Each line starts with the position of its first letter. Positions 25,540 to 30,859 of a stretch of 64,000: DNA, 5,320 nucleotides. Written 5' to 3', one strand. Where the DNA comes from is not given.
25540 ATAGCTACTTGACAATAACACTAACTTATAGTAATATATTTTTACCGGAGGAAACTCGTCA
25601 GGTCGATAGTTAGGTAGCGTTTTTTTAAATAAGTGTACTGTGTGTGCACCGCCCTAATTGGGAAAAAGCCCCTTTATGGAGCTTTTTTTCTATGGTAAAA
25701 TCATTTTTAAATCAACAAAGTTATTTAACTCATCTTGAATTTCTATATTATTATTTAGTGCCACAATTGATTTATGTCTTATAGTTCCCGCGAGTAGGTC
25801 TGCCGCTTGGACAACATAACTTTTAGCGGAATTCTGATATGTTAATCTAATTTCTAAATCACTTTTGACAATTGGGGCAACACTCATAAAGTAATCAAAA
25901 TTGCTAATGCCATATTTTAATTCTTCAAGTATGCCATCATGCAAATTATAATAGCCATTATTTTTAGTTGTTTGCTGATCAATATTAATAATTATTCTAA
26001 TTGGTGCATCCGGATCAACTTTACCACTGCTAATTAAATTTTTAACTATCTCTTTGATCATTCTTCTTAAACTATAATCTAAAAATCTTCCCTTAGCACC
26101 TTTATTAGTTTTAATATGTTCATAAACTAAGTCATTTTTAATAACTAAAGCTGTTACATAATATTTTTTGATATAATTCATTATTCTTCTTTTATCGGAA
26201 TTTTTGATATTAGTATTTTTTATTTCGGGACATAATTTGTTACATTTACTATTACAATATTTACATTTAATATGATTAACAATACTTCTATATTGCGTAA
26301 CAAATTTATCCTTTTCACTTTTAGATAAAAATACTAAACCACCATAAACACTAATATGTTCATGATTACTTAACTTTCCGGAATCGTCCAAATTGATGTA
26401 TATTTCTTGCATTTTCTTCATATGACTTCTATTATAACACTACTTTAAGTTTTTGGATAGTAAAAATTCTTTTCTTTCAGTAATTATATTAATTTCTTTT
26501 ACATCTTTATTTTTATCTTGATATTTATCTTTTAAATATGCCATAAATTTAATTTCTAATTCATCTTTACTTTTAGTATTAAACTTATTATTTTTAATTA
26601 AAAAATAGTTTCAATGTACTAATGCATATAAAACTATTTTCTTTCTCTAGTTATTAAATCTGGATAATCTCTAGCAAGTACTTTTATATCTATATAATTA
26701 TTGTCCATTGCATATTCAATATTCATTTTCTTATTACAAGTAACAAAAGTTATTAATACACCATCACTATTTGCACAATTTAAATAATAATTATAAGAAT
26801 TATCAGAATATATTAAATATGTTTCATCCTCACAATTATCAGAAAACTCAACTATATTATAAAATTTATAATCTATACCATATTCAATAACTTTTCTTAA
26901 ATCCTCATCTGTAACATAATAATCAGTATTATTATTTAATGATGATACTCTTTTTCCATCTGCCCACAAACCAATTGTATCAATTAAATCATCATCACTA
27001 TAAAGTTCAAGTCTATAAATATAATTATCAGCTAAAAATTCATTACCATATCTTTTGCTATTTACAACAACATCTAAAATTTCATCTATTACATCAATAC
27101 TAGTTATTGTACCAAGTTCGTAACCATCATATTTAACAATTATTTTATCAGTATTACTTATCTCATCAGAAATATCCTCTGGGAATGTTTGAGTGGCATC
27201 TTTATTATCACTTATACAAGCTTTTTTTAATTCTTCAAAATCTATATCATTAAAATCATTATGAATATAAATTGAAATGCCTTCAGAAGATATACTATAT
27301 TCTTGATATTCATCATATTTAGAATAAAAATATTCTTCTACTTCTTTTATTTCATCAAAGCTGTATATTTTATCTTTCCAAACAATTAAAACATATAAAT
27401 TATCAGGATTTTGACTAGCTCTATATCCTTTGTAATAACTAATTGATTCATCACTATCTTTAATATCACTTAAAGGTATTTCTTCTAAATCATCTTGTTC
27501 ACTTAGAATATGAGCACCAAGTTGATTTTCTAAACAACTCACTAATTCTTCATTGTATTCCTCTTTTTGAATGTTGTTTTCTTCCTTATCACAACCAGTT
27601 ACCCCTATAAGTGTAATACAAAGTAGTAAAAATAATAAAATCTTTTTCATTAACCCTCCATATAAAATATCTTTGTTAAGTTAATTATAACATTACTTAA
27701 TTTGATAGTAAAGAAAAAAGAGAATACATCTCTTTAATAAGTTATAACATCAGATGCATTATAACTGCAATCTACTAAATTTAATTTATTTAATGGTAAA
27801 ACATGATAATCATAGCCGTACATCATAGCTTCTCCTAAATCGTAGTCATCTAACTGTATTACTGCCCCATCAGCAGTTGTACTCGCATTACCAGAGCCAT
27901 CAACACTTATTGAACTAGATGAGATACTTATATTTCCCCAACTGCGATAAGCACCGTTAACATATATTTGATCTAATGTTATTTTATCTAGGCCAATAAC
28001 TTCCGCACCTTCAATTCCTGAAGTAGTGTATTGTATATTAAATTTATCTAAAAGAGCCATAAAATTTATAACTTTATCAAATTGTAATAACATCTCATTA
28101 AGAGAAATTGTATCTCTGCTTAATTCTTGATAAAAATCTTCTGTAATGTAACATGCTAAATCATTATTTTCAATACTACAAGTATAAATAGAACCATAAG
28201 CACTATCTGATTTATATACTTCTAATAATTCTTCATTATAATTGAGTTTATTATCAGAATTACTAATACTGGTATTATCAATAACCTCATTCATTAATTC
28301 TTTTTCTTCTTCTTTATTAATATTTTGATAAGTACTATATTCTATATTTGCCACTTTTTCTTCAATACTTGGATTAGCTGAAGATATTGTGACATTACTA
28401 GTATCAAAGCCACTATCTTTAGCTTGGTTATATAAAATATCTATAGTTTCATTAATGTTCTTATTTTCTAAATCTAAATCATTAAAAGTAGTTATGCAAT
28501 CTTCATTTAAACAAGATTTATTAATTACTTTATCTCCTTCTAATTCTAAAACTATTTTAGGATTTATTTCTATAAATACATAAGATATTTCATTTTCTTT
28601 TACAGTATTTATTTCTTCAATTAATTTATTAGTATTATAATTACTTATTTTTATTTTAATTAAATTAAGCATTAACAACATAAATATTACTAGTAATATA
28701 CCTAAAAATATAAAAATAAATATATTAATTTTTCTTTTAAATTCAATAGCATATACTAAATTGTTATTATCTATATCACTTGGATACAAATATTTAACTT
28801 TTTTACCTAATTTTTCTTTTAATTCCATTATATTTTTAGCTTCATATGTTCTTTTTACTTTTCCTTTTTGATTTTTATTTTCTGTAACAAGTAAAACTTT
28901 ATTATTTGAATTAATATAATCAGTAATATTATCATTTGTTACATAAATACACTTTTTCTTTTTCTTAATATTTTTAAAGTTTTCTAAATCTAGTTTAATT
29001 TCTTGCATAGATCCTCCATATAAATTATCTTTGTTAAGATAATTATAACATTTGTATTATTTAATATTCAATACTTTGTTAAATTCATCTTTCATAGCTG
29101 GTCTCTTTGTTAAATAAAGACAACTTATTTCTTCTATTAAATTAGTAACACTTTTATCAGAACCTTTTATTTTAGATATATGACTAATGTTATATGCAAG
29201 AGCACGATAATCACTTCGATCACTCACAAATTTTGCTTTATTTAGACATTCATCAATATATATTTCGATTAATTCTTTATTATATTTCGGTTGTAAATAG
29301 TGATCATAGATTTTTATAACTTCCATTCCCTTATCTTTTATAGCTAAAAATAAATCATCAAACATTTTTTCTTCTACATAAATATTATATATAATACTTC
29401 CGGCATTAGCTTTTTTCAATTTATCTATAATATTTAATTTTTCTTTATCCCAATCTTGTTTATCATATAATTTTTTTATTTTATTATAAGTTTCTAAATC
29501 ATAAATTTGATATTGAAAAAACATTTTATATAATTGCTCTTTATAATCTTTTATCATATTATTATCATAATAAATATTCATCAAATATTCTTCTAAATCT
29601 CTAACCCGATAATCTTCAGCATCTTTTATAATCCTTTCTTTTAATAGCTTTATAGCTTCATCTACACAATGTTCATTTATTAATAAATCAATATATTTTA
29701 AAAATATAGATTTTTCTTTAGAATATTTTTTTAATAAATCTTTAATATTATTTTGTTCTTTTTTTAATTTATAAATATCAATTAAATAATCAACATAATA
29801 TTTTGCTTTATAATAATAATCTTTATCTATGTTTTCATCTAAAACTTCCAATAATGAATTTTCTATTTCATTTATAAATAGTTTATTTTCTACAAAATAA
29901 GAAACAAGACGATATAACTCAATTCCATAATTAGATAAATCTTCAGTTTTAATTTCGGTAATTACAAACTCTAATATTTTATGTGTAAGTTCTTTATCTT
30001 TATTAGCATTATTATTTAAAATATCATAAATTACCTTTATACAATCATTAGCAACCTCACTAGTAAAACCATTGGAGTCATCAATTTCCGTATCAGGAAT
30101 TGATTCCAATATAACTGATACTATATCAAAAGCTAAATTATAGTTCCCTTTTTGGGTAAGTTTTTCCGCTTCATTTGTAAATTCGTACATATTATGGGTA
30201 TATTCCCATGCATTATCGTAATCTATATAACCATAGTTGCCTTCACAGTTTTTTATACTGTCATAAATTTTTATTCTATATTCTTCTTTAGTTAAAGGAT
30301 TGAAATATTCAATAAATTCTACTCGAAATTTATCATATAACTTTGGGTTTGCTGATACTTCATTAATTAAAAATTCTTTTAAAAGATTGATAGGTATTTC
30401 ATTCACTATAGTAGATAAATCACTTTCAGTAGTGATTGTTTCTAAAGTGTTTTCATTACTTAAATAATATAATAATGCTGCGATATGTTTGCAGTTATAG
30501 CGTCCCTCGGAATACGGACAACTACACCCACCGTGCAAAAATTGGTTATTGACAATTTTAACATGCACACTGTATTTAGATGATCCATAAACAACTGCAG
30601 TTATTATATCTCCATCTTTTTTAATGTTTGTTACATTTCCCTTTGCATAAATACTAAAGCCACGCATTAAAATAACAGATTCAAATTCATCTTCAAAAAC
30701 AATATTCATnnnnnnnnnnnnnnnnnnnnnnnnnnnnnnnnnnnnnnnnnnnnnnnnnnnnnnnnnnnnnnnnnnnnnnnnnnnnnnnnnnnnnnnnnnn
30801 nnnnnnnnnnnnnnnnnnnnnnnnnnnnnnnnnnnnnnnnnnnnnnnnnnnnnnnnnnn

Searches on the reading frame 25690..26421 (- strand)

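Call 12: search_protein_families(library=pfam, proteins=[window:25690-26421:-])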
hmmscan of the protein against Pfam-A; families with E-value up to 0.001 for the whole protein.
window:25690-26421:- (243 aa): 1 family
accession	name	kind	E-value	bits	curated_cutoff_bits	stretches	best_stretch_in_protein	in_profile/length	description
PF12686.12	DUF3800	-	3.2e-12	47.8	21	1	11-216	4-148/149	Protein of unknown function (DUF3800)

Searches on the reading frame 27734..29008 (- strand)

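Call 12: search_protein_families(library=pfam, proteins=[window:27734-29008:-])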
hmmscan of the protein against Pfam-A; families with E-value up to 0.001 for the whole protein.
window:27734-29008:- (424 aa): 1 family
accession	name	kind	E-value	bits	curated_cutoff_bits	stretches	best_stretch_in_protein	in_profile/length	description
PF23750.1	RsgI_M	-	3.9e-07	31.2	25.3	1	142-240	2-102/133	Anti-sigma factor RsgI-like central domain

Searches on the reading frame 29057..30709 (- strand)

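Call 12: search_protein_families(library=pfam, proteins=[window:29057-30709:-])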
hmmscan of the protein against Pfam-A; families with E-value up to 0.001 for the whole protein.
window:29057-30709:- (550 aa): 1 family
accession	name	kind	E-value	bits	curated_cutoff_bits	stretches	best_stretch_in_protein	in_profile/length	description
PF04434.22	SWIM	-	2.6e-06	27.3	19.6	1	49-83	2-37/38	SWIM zinc finger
